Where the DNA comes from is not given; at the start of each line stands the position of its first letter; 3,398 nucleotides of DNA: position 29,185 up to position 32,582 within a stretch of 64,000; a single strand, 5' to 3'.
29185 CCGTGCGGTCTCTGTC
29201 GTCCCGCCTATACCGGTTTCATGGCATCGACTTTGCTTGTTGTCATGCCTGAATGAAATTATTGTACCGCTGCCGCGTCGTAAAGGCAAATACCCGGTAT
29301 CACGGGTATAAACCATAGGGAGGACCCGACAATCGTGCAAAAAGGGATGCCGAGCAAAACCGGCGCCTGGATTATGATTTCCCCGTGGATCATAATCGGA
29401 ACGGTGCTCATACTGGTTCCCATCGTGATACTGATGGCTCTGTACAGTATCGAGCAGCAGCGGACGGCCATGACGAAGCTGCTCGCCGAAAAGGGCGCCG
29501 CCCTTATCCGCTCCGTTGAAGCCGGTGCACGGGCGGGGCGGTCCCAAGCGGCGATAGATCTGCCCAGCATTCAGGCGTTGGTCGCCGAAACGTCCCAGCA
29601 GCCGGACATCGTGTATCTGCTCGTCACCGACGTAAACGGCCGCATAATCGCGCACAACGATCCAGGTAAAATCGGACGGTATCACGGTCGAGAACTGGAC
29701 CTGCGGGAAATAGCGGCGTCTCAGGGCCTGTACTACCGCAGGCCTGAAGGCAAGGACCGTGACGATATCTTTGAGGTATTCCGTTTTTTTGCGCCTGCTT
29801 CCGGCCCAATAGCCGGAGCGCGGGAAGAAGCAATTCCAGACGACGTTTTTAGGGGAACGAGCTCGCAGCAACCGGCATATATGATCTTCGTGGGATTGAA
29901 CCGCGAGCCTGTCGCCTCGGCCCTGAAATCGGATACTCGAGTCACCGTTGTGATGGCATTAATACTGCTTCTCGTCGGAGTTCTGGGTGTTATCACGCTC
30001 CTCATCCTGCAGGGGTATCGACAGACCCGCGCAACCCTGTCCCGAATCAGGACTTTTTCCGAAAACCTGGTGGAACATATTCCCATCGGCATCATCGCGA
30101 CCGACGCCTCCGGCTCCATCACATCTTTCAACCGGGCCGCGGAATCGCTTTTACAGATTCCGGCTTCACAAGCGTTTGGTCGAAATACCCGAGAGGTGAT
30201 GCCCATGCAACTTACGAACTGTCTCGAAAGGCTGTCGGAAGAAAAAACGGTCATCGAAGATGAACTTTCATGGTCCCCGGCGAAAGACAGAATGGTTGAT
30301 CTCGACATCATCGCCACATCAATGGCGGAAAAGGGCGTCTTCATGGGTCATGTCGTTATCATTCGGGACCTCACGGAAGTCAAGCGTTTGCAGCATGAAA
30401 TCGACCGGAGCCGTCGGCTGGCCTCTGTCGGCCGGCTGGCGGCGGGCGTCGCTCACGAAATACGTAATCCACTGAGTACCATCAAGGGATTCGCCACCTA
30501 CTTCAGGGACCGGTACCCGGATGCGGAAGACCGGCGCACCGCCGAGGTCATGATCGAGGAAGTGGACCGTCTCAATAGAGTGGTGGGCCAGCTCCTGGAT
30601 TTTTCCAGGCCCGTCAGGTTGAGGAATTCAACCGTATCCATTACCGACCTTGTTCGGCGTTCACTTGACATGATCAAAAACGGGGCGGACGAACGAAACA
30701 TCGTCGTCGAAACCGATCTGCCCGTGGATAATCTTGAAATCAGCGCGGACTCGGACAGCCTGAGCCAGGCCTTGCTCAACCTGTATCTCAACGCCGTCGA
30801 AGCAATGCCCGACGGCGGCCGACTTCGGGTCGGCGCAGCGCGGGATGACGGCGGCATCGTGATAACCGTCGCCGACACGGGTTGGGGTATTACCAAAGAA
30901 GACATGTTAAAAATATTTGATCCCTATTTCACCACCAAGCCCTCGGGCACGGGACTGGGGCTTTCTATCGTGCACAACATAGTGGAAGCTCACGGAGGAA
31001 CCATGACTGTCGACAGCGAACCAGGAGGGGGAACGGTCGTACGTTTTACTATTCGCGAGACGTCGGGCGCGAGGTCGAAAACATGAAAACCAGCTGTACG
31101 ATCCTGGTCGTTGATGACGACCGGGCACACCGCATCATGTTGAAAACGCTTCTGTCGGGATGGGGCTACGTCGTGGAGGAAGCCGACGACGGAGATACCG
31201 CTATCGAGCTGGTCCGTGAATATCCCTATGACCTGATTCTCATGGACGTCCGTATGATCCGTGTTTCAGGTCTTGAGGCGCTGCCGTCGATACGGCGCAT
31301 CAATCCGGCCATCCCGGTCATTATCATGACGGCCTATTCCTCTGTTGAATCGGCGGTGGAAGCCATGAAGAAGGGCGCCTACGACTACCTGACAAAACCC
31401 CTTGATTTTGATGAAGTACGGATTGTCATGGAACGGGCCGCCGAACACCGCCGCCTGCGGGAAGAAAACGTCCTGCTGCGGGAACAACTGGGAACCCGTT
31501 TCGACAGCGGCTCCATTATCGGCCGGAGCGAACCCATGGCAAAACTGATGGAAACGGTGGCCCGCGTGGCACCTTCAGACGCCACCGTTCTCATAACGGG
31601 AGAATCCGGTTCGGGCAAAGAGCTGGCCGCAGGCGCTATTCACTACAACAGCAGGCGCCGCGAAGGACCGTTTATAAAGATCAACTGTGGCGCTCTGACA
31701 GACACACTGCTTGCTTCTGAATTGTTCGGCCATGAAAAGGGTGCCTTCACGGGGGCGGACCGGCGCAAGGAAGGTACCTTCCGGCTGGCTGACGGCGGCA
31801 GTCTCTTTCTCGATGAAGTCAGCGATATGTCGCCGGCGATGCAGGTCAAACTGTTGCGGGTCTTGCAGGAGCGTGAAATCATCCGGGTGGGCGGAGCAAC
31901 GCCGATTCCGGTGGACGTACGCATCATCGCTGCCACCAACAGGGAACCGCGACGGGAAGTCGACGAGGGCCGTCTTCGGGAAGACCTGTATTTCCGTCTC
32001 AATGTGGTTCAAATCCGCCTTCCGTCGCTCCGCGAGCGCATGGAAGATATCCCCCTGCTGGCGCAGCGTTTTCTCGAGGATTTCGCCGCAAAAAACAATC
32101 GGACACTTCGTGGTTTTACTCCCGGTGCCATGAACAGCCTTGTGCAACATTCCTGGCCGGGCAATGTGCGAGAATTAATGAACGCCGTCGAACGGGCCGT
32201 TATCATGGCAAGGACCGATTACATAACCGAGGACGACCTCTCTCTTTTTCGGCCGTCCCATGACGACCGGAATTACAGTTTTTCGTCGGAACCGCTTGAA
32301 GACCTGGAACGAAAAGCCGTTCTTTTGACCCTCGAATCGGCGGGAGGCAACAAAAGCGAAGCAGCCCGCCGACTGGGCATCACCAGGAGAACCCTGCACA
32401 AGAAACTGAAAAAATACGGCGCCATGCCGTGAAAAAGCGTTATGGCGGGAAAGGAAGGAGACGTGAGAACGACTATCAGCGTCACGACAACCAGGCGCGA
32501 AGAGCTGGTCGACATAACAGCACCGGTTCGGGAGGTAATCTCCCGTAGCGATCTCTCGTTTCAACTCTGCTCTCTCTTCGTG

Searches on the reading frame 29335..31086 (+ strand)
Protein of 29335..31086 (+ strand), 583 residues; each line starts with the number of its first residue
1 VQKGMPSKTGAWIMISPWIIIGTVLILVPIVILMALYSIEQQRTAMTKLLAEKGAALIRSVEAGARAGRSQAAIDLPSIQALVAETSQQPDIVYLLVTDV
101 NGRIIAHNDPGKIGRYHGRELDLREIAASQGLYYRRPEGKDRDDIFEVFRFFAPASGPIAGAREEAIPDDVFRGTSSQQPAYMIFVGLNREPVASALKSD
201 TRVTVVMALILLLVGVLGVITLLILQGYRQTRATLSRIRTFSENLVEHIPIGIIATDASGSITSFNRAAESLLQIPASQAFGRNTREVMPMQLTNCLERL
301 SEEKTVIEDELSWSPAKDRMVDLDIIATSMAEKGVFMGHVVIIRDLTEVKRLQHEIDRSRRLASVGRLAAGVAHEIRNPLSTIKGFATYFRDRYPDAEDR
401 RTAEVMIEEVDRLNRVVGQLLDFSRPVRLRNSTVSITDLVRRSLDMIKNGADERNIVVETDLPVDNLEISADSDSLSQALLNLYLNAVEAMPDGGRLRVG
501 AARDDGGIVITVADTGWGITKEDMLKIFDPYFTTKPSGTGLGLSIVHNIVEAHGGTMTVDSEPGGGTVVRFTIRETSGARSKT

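Call 34: search_protein_families(library=ncbifam, proteins=[window:29335-31086:+], max_evalue=1e-10)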
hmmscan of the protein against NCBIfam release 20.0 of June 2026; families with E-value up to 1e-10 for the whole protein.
window:29335-31086:+ (583 aa): 69 families (the best 25 are shown)
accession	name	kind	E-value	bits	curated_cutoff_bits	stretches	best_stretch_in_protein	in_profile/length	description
NF007688.0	PRK10364.1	equivalog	3.3e-117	392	479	2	348-573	223-449/460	two-component system sensor histidine kinase ZraS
NF008468.0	PRK11360.1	equivalog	7.6e-99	331.7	646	1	233-575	261-608/616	two-component system sensor histidine kinase AtoS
NF046044.1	PnpS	equivalog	1e-55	189.4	400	1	240-573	55-389/390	two-component system histidine kinase PnpS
NF033092.0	HK_WalK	equivalog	2.9e-48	164.8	725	1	244-573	262-592/594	cell wall metabolism sensor histidine kinase WalK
NF010411.0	PRK13837.1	equivalog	3.5e-47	161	647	1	335-570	420-670/828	two-component system VirA-like sensor kinase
NF053867.1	SprKinKinDBac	equivalog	7.3e-46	156.6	775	1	339-573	263-495/500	sporulation kinase KinD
TIGR02966.1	phoR_proteo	equivalog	9.8e-45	153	334.2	1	244-572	10-332/333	phosphate regulon sensor histidine kinase PhoR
NF052574.1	HisKinEspCMyxo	equivalog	5.4e-44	150.5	1200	1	198-569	246-631/785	serine histidine kinase EspC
NF052573.1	HisKinEspAMyxo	equivalog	1.5e-40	139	1400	1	245-575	259-611/755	serine histidine kinase EspA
NF041777.1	sens_FixL_Rhizob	equivalog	2e-36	125.7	850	1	243-573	126-479/485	sensor protein FixL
NF038348.1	T2SS_HK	subfamily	2.3e-35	122.1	450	1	407-571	405-569/574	histidine kinase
NF046020.1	HisKinCckABruc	equivalog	1.2e-34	119.3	1000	1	316-571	430-703/868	cell cycle histidine kinase CckA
NF033093.1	HK_VicK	exception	6.6e-32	110.7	680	1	244-568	98-428/448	cell wall metabolism sensor histidine kinase VicK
NF040691.1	MtrAB_MtrB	equivalog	5.4e-31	108.2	450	1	351-580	256-497/507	MtrAB system histidine kinase MtrB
NF008312.0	PRK11100.1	equivalog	7.1e-31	107.5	356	1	367-575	258-474/477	two-component system sensor histidine kinase CreC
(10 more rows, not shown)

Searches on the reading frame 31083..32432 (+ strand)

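Call 50: search_protein_families(library=ncbifam, proteins=[window:31083-32432:+], max_evalue=1e-30)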
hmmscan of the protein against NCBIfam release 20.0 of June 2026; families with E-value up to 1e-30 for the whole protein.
window:31083-32432:+ (449 aa): 24 families
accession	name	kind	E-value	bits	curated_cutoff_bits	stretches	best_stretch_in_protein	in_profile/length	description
NF007689.0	PRK10365.1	equivalog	2e-160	534.4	760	1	4-443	5-440/441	sigma-54-dependent response regulator transcription factor ZraR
NF008469.0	PRK11361.1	equivalog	9.4e-155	515.8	714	1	1-448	1-457/461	acetoacetate metabolism transcriptional regulator AtoC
TIGR01818.1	ntrC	equivalog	3.1e-131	438.4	558.6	1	7-387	1-378/463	nitrogen regulation protein NR(I)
TIGR02915.1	PEP_resp_reg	equivalog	1.3e-126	423.1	502.6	1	7-446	1-443/445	PEP-CTERM-box response regulator transcription factor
NF051870.1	NAssimRespRegNtrX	equivalog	1.6e-112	376.7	600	1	6-446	3-451/452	nitrogen assimilation response regulator NtrX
TIGR01817.1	nifA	equivalog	2.9e-112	376.2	528.85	1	114-388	169-440/534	nif-specific transcriptional activator NifA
NF011695.0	PRK15115.1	equivalog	3.6e-111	372.1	763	1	2-444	4-435/445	two-component system response regulator GlrR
NF041946.1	LuxO_transreg_Vib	equivalog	2.8e-108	362.7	800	1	10-385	2-375/463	quorum-sensing sigma-54 dependent transcriptional regulator LuxO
NF008176.1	PRK10923.1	equivalog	1.1e-107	360.5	620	1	6-386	5-381/469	nitrogen regulation protein NR(I)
NF050807.1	TransRegFlbDCaul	equivalog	3.5e-105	352.5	750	1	28-446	24-439/454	sigma-54-dependent transcriptional regulator FlbD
NF041552.1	TF_PrdR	equivalog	5e-102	342.1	795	1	141-446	265-577/577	sigma-54 dependent transcriptional regulator PrdR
NF038308.1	RNA_repair_RtcR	equivalog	1.4e-100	337.7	650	1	81-447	116-518/530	RNA repair transcriptional activator RtcR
NF003451.0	PRK05022.1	equivalog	1.1e-93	314.7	476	1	129-446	177-509/512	nitric oxide reductase transcriptional regulator NorR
TIGR02329.1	propionate_PrpR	equivalog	7.6e-90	302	499.2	1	127-444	196-526/526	propionate catabolism operon regulatory protein PrpR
NF049963.1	RespRegFlgRCampy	domain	3.6e-89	299.6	750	1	8-445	4-427/429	fla regulon two-component system response regulator FlgR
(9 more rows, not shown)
